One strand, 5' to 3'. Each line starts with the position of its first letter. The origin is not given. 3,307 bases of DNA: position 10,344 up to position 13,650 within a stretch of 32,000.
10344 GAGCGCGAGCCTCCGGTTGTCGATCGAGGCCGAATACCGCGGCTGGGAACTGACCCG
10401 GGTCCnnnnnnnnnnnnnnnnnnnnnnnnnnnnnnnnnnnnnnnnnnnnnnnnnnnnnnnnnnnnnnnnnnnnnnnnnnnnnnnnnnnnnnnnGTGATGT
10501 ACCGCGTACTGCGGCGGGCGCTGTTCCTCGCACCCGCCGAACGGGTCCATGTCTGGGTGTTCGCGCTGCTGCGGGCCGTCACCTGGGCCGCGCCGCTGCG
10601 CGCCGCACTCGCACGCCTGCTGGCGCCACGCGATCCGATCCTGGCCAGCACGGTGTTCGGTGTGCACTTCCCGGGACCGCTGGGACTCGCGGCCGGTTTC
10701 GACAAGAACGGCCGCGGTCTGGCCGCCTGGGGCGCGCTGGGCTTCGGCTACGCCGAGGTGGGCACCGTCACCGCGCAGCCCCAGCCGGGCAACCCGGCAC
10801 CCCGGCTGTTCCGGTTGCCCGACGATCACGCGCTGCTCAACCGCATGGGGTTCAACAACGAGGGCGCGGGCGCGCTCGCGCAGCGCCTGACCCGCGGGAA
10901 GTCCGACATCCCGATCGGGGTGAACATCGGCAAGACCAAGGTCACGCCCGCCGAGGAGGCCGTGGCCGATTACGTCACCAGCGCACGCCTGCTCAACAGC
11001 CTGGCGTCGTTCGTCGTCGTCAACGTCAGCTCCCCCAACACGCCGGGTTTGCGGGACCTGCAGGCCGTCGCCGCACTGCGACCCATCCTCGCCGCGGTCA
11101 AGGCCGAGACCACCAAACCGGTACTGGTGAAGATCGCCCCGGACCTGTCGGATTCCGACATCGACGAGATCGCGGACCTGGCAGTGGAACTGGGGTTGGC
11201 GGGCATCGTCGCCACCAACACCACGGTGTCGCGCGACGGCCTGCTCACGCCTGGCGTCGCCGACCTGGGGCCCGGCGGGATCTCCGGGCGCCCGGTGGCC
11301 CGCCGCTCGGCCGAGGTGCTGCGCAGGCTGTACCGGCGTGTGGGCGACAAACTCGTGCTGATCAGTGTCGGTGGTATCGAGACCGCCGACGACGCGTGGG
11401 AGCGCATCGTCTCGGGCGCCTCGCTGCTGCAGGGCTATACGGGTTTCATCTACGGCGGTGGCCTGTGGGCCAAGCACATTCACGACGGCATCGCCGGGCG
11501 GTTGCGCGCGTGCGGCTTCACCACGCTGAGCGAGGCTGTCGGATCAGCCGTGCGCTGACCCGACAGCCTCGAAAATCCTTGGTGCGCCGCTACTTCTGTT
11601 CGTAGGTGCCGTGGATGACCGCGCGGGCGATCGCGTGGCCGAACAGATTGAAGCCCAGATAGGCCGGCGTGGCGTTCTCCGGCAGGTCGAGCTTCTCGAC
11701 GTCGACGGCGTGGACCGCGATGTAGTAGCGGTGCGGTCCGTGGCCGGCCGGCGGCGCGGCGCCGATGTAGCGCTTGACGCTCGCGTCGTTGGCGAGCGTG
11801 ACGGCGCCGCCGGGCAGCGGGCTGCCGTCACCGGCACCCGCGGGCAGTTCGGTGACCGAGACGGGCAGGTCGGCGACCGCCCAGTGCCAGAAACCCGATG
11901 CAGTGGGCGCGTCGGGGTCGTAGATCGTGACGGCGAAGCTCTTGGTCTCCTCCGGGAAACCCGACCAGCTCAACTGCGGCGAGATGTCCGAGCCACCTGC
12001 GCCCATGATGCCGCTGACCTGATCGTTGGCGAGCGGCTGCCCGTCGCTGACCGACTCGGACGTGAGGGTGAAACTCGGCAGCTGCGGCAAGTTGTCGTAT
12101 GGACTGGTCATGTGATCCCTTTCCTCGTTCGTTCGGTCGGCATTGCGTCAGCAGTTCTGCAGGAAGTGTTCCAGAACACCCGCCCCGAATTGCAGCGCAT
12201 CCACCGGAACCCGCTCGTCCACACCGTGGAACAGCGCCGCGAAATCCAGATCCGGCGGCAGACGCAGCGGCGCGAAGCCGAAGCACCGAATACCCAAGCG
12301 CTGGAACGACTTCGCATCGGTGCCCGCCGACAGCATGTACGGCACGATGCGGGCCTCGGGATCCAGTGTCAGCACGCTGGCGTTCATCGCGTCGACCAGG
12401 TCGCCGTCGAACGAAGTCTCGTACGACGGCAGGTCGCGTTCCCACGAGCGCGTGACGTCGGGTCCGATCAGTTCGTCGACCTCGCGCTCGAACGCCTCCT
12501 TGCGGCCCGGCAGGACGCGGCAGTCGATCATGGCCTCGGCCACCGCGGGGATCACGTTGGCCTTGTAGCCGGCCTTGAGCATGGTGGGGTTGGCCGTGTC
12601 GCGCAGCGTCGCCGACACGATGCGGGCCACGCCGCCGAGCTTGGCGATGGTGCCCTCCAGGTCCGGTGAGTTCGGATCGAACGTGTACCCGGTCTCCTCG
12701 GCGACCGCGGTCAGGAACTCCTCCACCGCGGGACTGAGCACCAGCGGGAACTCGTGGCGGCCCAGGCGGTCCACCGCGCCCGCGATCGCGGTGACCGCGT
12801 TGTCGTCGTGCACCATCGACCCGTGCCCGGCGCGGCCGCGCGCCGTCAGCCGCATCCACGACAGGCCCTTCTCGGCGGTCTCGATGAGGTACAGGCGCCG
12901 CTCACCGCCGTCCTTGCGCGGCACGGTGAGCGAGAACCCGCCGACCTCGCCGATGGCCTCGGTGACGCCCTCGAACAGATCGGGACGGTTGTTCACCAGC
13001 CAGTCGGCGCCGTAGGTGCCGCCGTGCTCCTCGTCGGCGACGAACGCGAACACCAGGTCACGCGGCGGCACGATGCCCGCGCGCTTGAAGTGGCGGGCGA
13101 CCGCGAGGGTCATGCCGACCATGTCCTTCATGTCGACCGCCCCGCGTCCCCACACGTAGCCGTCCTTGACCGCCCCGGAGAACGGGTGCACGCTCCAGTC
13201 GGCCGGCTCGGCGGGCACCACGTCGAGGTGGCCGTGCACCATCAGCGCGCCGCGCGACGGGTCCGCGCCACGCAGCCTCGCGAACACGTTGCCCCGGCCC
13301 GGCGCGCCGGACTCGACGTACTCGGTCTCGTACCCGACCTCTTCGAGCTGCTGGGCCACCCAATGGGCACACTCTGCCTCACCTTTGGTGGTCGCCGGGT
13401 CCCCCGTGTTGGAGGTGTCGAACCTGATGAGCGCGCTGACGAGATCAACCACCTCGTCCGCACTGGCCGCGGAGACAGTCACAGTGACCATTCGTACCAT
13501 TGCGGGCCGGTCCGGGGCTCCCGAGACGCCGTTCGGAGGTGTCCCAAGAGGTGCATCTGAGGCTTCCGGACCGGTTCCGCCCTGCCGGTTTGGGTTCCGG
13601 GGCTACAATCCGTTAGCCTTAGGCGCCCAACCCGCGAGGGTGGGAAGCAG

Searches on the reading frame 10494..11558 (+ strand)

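Call 10: search_protein_families(library=pfam, proteins=[window:10494-11558:+], max_evalue=0.001)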
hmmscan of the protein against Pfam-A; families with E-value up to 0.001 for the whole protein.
window:10494-11558:+ (354 aa): 1 family
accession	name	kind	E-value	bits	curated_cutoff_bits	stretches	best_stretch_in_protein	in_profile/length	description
PF01180.27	DHO_dh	-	1.2e-90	304.1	27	1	50-336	2-290/291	Dihydroorotate dehydrogenase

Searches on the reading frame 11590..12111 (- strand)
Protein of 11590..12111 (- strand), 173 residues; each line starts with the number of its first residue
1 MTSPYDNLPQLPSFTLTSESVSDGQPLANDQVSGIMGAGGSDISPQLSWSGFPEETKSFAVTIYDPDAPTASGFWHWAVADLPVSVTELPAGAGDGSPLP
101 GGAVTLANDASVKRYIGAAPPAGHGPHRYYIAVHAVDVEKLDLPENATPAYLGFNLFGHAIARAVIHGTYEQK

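Call 10: search_protein_families(library=pfam, proteins=[window:11590-12111:-], max_evalue=0.001)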
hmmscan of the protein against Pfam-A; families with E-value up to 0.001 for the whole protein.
window:11590-12111:- (173 aa): 1 family
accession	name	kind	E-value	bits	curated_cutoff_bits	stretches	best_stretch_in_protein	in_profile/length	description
PF01161.25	PBP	-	6e-40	137.1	24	1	36-170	6-135/135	Phosphatidylethanolamine-binding protein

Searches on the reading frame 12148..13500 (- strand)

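Call 10: search_protein_families(library=pfam, proteins=[window:12148-13500:-], max_evalue=0.001)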
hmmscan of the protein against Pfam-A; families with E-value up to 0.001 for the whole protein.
window:12148-13500:- (450 aa): 3 families
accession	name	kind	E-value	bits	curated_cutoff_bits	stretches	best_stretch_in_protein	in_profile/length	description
PF01546.33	Peptidase_M20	-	1e-32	114.1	24.6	1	87-449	1-206/206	Peptidase family M20/M25/M40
PF07687.19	M20_dimer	-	2.1e-13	50.6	21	1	208-337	1-91/107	Peptidase dimerisation domain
PF04389.22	Peptidase_M28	-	5e-11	43.1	21.3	1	71-172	1-80/193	Peptidase family M28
